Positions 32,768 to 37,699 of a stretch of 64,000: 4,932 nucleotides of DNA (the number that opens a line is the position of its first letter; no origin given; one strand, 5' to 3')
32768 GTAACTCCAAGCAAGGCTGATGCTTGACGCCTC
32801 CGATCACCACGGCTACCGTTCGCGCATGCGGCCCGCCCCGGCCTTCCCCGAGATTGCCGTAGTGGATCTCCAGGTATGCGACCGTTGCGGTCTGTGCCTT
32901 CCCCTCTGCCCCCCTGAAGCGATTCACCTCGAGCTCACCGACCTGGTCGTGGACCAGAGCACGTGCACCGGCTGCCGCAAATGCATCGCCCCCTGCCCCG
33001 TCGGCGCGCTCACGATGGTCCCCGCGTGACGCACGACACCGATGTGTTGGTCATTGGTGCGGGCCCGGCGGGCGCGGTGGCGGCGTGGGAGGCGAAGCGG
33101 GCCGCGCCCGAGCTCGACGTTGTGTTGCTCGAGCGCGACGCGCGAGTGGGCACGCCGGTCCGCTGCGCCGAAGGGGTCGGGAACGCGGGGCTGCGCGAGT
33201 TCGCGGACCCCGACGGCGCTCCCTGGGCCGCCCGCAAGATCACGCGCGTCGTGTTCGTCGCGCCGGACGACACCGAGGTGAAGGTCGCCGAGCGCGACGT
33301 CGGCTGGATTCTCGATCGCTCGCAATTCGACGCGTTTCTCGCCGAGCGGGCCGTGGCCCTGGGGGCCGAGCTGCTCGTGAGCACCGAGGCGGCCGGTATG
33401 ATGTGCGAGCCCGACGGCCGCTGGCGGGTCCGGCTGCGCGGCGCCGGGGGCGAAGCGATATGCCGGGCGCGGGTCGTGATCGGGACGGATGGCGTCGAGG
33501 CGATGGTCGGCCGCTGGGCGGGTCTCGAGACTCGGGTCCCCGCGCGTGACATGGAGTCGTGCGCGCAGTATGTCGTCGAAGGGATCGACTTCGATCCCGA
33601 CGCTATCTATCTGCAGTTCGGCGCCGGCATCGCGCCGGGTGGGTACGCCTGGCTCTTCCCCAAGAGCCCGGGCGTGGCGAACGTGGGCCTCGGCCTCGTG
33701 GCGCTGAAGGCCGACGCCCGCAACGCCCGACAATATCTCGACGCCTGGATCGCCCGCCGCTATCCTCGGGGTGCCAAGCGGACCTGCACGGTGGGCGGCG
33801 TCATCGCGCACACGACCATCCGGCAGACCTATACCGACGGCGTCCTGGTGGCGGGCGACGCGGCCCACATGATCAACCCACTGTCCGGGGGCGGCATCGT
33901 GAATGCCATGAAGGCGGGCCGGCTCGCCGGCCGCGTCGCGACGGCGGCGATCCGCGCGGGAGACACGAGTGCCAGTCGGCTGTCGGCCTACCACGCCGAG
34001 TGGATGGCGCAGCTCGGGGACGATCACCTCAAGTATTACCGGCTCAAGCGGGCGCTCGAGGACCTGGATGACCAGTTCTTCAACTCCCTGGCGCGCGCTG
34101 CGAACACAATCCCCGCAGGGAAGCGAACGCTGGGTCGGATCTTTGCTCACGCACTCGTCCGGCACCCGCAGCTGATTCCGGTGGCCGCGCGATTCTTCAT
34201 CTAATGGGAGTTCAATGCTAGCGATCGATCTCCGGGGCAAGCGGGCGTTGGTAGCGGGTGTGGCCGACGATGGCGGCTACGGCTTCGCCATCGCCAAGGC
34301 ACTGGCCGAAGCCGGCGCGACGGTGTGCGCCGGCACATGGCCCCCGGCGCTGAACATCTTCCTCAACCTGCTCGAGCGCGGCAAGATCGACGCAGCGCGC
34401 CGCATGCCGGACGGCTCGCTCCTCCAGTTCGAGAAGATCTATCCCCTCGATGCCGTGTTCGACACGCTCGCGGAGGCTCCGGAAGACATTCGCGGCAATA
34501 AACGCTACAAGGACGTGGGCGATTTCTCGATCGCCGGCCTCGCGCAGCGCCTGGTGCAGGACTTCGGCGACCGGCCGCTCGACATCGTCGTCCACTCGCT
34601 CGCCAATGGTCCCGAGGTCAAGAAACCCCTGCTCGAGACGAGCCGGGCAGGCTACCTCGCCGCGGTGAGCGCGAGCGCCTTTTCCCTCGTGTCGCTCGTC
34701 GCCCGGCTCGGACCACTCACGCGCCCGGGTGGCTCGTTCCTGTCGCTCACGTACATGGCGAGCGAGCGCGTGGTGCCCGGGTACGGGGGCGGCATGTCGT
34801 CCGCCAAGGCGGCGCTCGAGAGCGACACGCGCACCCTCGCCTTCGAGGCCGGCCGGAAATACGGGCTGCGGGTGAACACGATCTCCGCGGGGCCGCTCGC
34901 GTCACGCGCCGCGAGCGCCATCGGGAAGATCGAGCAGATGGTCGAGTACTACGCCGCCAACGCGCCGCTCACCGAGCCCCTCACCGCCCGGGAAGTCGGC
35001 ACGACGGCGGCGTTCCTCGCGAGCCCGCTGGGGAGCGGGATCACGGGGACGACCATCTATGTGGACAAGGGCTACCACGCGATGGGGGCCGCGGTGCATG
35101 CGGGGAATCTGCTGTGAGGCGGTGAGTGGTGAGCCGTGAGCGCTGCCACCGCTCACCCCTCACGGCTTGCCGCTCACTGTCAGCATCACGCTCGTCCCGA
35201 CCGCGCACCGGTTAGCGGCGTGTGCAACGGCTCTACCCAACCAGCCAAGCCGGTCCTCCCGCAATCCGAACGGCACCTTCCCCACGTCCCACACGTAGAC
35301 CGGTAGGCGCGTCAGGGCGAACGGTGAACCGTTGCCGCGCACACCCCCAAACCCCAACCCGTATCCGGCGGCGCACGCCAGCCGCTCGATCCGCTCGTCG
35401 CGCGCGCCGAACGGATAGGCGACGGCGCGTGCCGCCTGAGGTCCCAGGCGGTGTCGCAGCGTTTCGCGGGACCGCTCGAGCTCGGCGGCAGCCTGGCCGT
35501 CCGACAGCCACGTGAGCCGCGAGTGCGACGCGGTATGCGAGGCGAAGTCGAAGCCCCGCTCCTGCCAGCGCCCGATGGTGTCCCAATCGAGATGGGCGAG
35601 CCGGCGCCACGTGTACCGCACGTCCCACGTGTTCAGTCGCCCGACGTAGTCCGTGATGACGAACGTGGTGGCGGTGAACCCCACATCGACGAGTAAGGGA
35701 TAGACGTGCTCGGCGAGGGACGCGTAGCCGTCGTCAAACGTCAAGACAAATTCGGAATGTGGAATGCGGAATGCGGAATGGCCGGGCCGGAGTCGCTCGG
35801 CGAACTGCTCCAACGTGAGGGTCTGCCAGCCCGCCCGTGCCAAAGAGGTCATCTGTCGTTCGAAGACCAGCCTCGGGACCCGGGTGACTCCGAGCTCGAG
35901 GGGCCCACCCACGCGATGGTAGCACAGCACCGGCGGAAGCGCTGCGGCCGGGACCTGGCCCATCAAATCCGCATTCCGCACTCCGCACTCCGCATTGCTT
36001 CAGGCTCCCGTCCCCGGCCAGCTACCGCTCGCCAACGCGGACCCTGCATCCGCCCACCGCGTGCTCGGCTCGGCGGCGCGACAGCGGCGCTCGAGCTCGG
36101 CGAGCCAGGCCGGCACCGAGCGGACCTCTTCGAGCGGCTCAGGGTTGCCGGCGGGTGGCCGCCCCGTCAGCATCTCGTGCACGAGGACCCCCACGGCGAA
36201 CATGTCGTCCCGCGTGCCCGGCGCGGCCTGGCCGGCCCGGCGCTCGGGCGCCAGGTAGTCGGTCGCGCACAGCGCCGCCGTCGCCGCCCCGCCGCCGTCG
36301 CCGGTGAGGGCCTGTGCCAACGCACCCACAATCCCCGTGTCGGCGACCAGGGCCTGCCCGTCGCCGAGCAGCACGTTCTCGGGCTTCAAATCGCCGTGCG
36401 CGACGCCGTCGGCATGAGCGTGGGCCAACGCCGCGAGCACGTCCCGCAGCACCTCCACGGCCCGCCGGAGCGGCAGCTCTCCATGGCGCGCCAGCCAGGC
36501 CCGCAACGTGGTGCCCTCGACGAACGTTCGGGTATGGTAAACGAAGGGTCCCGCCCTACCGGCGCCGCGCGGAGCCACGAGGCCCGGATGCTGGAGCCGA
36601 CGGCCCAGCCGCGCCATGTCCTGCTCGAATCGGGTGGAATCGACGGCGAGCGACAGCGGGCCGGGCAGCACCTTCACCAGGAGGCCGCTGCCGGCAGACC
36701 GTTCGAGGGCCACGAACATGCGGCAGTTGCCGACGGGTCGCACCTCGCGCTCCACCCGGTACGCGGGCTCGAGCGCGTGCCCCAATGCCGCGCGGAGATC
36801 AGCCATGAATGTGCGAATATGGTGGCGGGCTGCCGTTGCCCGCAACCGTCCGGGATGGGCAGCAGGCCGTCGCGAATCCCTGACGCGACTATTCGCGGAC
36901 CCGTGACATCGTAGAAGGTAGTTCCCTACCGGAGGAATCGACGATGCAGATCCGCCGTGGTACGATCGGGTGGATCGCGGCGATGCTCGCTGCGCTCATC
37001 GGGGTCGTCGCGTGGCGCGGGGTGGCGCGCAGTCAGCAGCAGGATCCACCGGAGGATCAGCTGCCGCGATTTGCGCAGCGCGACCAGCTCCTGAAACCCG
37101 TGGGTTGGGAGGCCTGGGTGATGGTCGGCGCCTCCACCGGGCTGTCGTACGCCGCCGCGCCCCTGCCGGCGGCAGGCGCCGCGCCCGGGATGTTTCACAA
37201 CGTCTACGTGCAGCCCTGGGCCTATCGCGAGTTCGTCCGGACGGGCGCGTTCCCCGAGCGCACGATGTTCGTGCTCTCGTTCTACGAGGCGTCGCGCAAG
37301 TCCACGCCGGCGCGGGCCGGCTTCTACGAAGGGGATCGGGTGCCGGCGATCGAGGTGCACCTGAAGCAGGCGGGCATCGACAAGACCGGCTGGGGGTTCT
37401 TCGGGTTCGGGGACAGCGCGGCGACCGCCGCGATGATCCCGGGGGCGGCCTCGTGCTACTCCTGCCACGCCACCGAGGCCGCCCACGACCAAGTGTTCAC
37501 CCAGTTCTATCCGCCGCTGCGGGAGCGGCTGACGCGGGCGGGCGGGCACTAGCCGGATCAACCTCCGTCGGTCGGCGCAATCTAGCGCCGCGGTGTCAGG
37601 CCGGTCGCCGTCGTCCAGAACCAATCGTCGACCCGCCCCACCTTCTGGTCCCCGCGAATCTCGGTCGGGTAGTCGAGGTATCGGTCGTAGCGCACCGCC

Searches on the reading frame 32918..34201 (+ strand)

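Call 31: search_protein_families(library=pfam, proteins=[window:32918-34201:+], max_evalue=0.00001)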
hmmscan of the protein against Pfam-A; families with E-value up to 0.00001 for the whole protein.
window:32918-34201:+ (428 aa): 6 families
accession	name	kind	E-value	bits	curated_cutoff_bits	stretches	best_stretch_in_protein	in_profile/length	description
PF22578.2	GGR_cat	-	3.2e-22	78.6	27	1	211-288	1-78/88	Geranylgeranyl reductase catalytic domain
PF01494.25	FAD_binding_3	-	2.4e-13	50.5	22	1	40-213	1-179/349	FAD binding domain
PF01266.30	DAO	-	1.3e-07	32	27.9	0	42-78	1-35/353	FAD dependent oxidoreductase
PF13450.12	NAD_binding_8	-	1.3e-06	29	21.9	1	45-81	1-35/68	NAD(P)-binding Rossmann-like domain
PF12831.13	FAD_oxidored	-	4.6e-06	26.6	27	0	42-213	1-165/416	FAD dependent oxidoreductase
PF05834.18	Lycopene_cycl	-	5.8e-06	26.1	23.4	0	42-194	1-142/380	Lycopene cyclase protein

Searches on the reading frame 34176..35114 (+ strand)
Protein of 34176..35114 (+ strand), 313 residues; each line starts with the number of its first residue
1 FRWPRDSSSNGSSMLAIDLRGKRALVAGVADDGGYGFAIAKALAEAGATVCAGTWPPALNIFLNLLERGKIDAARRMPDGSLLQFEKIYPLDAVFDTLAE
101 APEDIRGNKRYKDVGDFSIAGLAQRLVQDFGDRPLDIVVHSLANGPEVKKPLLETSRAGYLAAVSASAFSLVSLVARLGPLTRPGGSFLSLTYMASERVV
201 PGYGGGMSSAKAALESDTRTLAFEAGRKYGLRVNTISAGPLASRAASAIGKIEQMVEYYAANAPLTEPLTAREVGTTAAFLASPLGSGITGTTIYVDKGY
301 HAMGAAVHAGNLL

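Call 31: search_protein_families(library=pfam, proteins=[window:34176-35114:+], max_evalue=0.00001)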
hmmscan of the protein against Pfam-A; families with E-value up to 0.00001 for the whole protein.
window:34176-35114:+ (313 aa): 2 families
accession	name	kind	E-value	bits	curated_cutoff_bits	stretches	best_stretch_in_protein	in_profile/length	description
PF13561.12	adh_short_C2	-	2.2e-50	171.9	27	1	118-301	57-236/236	Enoyl-(Acyl carrier protein) reductase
PF00106.31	adh_short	-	3.8e-07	30.2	26.6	0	122-249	67-190/195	short chain dehydrogenase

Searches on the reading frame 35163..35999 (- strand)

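Call 31: search_protein_families(library=pfam, proteins=[window:35163-35999:-], max_evalue=0.00001)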
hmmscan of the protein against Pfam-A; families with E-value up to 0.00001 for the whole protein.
window:35163-35999:- (279 aa): 1 family
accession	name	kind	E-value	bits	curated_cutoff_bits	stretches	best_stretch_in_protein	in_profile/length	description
PF01522.26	Polysacc_deac_1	-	8.9e-24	84.3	23.1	1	84-213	9-121/124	Polysaccharide deacetylase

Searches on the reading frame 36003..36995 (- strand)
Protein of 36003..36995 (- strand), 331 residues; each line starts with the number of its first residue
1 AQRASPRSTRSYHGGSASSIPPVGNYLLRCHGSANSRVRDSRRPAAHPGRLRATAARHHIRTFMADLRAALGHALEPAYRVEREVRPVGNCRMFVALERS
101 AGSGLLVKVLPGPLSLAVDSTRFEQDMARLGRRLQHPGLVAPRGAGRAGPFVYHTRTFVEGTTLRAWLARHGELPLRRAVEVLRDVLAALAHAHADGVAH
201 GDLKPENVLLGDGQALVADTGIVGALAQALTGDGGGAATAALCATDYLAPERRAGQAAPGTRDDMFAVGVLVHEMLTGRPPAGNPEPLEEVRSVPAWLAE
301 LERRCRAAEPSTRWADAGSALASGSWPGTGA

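Call 31: search_protein_families(library=pfam, proteins=[window:36003-36995:-], max_evalue=0.00001)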
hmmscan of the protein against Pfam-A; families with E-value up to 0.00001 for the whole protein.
window:36003-36995:- (331 aa): 2 families
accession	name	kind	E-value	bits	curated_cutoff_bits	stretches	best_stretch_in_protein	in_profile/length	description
PF00069.31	Pkinase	-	1.8e-22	80.4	31.7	1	131-287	52-202/263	Protein kinase domain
PF07714.23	PK_Tyr_Ser-Thr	-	3.9e-10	39.9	23.1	1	120-285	45-208/258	Protein tyrosine and serine/threonine kinase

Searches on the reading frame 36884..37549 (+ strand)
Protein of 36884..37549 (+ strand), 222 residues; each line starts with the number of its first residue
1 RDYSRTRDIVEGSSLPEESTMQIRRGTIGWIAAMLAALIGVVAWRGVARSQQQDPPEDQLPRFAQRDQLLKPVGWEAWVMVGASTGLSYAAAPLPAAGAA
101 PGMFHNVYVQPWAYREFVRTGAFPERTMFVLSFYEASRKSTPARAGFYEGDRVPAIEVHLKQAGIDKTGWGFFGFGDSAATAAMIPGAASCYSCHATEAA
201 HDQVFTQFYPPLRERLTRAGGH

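Call 31: search_protein_families(library=pfam, proteins=[window:36884-37549:+], max_evalue=0.00001)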
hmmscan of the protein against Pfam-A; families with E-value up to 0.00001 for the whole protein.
window:36884-37549:+ (222 aa): 1 family
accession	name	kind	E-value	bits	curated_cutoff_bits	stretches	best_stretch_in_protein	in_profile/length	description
PF16694.10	Cytochrome_P460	-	8.2e-17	62.2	27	1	73-206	2-125/125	Cytochrome P460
